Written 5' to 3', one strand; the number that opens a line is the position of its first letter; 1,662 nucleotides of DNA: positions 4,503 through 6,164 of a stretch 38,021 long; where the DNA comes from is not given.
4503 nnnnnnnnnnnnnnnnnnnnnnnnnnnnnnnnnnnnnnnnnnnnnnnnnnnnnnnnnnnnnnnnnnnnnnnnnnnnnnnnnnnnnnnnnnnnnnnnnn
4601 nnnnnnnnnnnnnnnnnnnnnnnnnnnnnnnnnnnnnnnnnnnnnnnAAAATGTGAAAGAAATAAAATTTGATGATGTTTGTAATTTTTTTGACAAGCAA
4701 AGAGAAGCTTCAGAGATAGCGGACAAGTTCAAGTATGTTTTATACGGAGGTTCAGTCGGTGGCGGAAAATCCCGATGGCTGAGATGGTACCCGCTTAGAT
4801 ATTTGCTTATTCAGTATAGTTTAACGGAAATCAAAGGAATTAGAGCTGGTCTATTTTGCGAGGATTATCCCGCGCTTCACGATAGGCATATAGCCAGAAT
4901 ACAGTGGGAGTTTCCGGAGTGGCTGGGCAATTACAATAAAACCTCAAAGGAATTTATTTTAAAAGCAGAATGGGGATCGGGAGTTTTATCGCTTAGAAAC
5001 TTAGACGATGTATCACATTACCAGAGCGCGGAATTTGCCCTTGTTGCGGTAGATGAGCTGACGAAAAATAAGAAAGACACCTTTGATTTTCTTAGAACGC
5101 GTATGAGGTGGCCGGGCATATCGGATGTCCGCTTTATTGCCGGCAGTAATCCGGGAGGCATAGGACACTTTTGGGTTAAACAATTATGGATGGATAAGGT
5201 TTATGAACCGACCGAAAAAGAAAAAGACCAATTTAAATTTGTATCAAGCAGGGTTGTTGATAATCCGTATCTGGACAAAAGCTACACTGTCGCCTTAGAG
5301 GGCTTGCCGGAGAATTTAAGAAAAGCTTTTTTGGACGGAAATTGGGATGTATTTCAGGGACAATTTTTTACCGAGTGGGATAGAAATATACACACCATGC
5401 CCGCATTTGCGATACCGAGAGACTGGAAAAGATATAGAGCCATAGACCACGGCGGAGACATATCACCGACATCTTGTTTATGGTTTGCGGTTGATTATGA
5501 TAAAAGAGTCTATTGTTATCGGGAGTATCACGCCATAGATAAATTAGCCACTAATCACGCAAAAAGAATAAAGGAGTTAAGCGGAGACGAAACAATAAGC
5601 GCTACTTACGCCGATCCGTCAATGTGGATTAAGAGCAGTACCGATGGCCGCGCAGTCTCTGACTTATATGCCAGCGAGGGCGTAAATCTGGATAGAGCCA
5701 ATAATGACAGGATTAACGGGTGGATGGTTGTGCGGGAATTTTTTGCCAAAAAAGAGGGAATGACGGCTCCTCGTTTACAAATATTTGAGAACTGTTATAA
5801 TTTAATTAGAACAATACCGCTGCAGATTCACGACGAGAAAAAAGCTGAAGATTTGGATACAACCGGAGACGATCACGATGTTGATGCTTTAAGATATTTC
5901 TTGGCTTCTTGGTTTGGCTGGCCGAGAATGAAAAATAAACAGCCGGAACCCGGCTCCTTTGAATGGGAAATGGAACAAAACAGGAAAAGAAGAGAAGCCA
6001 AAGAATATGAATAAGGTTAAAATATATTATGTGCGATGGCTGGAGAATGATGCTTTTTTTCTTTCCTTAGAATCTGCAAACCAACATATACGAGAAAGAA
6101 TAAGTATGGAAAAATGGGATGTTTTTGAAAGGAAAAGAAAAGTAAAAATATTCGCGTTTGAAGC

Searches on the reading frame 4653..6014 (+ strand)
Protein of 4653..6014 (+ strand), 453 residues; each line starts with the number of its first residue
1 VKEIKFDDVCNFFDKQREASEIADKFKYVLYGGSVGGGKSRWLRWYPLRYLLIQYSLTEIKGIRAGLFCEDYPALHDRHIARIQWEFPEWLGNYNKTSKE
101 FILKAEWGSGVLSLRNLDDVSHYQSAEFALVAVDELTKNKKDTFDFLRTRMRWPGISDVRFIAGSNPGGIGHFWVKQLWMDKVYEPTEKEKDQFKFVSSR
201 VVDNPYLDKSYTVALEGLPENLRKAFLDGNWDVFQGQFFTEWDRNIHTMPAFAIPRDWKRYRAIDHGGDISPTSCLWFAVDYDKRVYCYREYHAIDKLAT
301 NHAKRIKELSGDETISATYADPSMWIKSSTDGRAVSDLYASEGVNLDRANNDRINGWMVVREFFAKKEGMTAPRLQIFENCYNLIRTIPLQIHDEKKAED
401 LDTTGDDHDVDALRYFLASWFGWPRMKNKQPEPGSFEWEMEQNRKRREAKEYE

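Call 8: search_protein_families(library=phrogs, proteins=[window:4653-6014:+], max_evalue=0.01)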
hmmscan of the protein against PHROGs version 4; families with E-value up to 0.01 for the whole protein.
window:4653-6014:+ (453 aa): 5 families
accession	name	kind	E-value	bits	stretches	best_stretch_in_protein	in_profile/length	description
phrog_2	-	head and packaging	2.8e-28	100.1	1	9-426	263-593/807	terminase large subunit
phrog_979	-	head and packaging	8.5e-24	85.2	1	13-289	155-473/642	terminase large subunit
phrog_5653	-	head and packaging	1.5e-11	45.4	1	229-420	1-180/199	terminase large subunit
phrog_10250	-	head and packaging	7.4e-11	43.2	1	222-421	9-216/228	terminase large subunit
phrog_9526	-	head and packaging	8.1e-07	29.7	0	89-173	87-171/280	terminase large subunit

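Call 9: search_protein_families(library=pfam, proteins=[window:4653-6014:+], max_evalue=0.01)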
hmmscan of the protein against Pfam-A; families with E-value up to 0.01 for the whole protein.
window:4653-6014:+ (453 aa): 1 family
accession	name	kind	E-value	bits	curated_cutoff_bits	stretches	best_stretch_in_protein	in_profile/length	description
PF04466.19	Terminase_3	-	2.4e-07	30.9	23.2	1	96-220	69-188/201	Phage terminase large subunit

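Call 10: find_related_loci(query=window:4653-6014:+, collection=viral_contigs, flank=6000)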
Query window:4653-6014:+ (453 aa) in viral_contigs; peptide patterns used: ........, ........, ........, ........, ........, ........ (x = any residue, [..] = any of these).
2 stretches matched a pattern, but none encodes a relative of the query by tblastn (E <= 1e-3).

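Call 13: find_homologous_proteins(query=window:4653-6014:+, max_evalue=1e-10)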
Query window:4653-6014:+ (453 aa): 5981 proteins with E <= 1e-10 among 8000 candidates; the best 120 are listed.
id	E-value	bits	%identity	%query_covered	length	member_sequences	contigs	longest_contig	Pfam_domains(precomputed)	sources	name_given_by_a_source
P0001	0.0e+0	1076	100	100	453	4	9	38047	PF04466.20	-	-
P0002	2.8e-169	582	55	100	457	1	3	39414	PF04466.20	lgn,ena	-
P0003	2.6e-148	513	52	92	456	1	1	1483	PF03237.22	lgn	-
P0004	1.0e-145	505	51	93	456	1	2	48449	PF04466.20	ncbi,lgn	-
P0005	6.3e-145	502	51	92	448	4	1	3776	PF04466.20,PF03237.22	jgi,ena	-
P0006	8.5e-145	501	50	92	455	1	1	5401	PF17289.9,PF03237.22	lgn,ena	-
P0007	1.2e-144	501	52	91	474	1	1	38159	PF17289.9,PF03237.22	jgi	-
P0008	7.0e-144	498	50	95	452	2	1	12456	PF04466.20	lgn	-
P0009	1.5e-143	497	52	92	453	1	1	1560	PF04466.20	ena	-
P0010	1.7e-143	497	53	92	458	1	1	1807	-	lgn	-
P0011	2.4e-143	497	51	96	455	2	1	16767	PF04466.20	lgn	-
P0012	8.4e-143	495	49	99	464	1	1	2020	PF04466.20,PF03237.22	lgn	-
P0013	7.7e-142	492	48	99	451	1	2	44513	PF04466.20,PF03237.22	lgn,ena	-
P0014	9.3e-142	491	50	90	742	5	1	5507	-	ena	-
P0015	2.2e-140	487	49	98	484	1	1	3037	PF04466.20,PF03237.22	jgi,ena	-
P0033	2.4e-138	480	47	100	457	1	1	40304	-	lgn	-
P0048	1.1e-136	475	51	91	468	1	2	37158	PF04466.20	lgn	-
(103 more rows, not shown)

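Call 15: find_encoding_contigs(protein=P0001, flank=10000, max_places=10)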
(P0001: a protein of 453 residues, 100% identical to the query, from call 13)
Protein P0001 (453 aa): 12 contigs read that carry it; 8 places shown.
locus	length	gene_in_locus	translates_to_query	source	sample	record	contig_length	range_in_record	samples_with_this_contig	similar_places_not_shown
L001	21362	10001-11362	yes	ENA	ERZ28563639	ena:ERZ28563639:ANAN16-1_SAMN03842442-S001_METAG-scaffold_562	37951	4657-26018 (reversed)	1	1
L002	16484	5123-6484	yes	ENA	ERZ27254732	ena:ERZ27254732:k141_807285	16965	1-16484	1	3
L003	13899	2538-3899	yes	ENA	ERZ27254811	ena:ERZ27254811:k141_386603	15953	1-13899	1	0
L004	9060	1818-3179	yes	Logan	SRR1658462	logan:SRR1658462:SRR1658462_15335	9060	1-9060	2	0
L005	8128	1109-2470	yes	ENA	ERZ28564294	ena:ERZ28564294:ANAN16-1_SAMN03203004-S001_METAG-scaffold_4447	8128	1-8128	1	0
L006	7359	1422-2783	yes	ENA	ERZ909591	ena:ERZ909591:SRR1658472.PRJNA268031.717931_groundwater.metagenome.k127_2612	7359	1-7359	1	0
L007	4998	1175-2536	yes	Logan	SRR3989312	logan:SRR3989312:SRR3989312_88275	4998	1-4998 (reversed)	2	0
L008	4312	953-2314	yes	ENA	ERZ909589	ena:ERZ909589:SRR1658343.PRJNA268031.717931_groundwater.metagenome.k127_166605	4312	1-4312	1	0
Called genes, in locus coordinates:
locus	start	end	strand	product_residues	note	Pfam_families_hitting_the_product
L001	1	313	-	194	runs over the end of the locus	PF01551:Peptidase_M23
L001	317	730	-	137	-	PF13392:HNH_3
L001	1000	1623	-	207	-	PF13392:HNH_3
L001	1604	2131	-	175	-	-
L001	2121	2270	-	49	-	-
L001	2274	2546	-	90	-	-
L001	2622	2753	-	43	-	-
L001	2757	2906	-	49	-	-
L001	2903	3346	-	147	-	-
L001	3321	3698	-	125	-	-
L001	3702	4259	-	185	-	-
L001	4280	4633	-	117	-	-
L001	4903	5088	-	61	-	-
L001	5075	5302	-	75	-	-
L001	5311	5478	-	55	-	-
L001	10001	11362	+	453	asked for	PF04466:Terminase_3 (weak)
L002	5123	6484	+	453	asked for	PF04466:Terminase_3 (weak)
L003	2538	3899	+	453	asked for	PF04466:Terminase_3 (weak)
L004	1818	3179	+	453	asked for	PF04466:Terminase_3 (weak)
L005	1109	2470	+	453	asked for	PF04466:Terminase_3 (weak)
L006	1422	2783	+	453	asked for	PF04466:Terminase_3 (weak)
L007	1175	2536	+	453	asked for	PF04466:Terminase_3 (weak)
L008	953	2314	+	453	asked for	PF04466:Terminase_3 (weak)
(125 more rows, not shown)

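Call 16: find_encoding_contigs(protein=P0002, flank=10000, max_places=6)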
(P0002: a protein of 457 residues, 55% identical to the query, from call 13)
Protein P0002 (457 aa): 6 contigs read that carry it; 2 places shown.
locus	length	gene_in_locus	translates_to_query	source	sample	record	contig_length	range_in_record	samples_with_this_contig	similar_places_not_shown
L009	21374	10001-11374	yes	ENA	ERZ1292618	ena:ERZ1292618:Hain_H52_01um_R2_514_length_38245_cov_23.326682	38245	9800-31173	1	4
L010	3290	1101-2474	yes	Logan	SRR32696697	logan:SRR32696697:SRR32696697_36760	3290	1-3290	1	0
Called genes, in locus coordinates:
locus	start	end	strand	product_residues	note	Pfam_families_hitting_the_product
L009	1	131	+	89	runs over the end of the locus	-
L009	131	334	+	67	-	-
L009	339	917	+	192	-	PF00413:Peptidase_M10 (weak)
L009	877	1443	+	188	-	-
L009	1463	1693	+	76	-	-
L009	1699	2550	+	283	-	PF01145:Band_7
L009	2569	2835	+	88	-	-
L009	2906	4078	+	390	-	PF05496:RuvB_N (weak), PF00004:AAA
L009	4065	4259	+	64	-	-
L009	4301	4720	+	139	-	PF13392:HNH_3 (weak)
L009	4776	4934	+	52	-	-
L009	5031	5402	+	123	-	-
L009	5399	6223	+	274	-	PF05443:ROS_MUCR (faint), PF18780:HNH_repeat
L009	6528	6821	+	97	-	PF00041:fn3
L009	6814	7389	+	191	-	-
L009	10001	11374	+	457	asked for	PF04466:Terminase_3 (weak)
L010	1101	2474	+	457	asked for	PF04466:Terminase_3 (weak)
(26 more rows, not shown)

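Call 33: find_encoding_contigs(protein=P0007, flank=7000, max_places=1)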
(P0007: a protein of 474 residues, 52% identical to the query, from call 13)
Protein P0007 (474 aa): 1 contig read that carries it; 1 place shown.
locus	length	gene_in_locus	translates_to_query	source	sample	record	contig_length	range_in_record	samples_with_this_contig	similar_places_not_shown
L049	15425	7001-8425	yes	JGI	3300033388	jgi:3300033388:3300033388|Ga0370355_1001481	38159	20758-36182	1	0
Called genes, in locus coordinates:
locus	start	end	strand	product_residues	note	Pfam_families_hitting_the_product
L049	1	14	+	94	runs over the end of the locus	-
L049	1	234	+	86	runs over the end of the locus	-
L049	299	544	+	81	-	-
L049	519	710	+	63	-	-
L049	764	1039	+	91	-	-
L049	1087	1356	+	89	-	-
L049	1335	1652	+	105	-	-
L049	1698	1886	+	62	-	-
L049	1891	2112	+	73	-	-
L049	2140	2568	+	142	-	-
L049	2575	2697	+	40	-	-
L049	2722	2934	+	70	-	-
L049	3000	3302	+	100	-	-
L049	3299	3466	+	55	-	-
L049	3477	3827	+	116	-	-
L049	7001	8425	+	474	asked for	PF03237:Terminase_6N (weak), PF17289:Terminase_6C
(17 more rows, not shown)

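Call 34: find_encoding_contigs(protein=P0048, flank=7000, max_places=1)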
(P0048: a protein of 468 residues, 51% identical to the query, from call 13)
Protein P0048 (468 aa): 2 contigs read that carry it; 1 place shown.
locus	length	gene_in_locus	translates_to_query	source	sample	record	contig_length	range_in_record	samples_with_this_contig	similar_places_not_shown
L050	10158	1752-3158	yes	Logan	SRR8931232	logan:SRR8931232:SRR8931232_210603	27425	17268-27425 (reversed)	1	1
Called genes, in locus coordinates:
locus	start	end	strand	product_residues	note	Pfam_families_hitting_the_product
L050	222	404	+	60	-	-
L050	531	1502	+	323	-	-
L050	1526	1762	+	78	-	-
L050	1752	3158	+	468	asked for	PF04466:Terminase_3 (weak)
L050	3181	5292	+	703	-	PF16510:P22_portal (weak)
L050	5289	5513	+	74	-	-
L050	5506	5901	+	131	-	-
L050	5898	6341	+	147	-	-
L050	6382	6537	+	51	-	-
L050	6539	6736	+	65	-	-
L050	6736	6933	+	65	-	-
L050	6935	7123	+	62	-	-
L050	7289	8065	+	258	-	-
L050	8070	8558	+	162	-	-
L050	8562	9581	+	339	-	-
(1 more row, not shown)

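Call 35: find_encoding_contigs(protein=P0033, flank=7000, max_places=1)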
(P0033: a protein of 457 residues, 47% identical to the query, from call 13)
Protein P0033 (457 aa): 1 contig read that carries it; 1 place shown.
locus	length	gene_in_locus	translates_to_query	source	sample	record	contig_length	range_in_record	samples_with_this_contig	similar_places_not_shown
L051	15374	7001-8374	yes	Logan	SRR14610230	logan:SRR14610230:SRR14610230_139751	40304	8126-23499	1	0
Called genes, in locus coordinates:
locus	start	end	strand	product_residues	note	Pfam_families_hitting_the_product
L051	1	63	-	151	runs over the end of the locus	-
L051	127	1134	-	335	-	PF01926:MMR_HSR1, PF02421:FeoB_N (weak), PF06071:YchF-GTPase_C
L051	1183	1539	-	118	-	-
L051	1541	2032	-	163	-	-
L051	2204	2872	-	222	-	PF01797:Y1_Tnp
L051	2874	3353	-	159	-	PF24722:DUF7674 (weak)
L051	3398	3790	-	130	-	-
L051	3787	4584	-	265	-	-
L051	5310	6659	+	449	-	PF02195:ParB_N, PF01555:N6_N4_Mtase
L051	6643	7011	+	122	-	-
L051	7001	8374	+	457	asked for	-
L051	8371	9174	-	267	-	-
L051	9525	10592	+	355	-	-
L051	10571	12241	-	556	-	PF02384:N6_Mtase, PF13847:Methyltransf_31 (weak), PF07669:Eco57I, PF22837:M_Eco57I_C (weak), PF12950:TaqI_C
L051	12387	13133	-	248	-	-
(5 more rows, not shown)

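Call 58: find_encoding_contigs(protein=P0122, flank=6000, max_places=3)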
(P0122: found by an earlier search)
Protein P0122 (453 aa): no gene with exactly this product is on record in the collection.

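Call 59: find_encoding_contigs(protein=P0123, flank=6000, max_places=2)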
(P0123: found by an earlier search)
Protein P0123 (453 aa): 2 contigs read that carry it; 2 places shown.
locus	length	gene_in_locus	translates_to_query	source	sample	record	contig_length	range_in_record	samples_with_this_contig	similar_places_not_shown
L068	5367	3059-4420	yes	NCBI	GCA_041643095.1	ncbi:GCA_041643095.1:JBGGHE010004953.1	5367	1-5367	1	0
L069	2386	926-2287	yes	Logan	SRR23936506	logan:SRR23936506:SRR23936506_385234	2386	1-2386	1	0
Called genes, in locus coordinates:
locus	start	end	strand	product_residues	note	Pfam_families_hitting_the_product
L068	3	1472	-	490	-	?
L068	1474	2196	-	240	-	PF04492:Phage_rep_O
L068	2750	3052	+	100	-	PF18932:DUF5681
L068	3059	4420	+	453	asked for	PF04466:Terminase_3 (weak)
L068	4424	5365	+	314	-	?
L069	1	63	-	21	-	?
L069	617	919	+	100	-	PF18932:DUF5681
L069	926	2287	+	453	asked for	PF04466:Terminase_3 (weak)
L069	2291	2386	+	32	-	?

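Call 65: find_related_loci(query=window:4653-6014:+, collection=metagenome_contigs, flank=4000)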
Query window:4653-6014:+ (453 aa) in metagenome_contigs; peptide patterns used: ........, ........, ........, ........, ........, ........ (x = any residue, [..] = any of these).
47 stretches matched a pattern, but none encodes a relative of the query by tblastn (E <= 1e-3).

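Call 66: find_encoding_contigs(protein=P0124, flank=4000, max_places=2)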
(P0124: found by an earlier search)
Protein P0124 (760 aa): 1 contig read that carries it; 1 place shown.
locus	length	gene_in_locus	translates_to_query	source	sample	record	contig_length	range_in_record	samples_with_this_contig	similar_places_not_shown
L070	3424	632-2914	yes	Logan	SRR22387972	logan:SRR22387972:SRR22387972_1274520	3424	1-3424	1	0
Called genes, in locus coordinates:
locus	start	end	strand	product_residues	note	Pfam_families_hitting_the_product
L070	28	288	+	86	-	-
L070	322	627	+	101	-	PF18932:DUF5681 (weak)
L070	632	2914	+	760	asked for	PF14890:Intein_splicing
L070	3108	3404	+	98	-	-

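Call 75: find_related_loci(query=window:4653-6014:+, collection=genome_contigs, flank=5000)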
Query window:4653-6014:+ (453 aa) in genome_contigs; peptide patterns used: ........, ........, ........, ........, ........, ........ (x = any residue, [..] = any of these).
24 stretches matched a pattern, but none encodes a relative of the query by tblastn (E <= 1e-3).

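Call 78: find_encoding_contigs(protein=P0126, flank=3000, max_places=2)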
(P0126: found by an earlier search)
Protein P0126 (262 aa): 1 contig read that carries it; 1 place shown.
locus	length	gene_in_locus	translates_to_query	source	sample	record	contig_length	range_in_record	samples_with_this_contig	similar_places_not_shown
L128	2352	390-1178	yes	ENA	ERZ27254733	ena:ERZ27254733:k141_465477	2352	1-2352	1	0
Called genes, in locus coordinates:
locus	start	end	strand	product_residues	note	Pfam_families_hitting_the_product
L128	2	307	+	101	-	?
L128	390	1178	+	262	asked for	PF14297:Lin1244_N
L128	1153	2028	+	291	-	PF13481:AAA_25, PF03796:DnaB_C, PF06745:ATPase (weak)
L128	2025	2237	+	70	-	-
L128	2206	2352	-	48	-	?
